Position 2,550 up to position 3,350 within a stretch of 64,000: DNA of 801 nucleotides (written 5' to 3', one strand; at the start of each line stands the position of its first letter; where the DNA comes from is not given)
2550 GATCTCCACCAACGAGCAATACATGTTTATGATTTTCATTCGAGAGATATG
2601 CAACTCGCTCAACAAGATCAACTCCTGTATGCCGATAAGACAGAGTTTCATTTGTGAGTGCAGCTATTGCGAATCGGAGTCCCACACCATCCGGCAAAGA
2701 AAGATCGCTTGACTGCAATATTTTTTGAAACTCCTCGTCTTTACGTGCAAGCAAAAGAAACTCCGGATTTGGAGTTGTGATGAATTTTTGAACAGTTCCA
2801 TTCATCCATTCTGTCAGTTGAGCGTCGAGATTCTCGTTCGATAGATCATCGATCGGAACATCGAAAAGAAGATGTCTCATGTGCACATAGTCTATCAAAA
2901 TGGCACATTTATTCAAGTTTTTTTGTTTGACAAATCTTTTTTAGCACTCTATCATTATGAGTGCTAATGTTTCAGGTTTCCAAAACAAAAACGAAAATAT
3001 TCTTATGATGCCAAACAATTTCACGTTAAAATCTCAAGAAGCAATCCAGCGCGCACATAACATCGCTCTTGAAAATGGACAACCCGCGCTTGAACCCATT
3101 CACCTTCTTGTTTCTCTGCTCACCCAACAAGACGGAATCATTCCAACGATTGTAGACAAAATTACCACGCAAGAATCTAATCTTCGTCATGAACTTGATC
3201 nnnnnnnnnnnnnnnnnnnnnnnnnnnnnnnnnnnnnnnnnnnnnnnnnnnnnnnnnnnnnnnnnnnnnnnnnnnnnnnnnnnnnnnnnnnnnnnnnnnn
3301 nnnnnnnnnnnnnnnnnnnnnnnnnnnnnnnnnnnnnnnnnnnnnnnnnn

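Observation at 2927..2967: Perfect CIRCE/HrcA operator overlapping a consensus promoter in front of clpB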

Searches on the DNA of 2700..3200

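Call 46: search_rna_families(source=window, start=2700, end=3200, threshold=evalue, max_evalue=1)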
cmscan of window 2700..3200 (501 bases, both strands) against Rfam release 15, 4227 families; matches with E-value up to 1: 0.
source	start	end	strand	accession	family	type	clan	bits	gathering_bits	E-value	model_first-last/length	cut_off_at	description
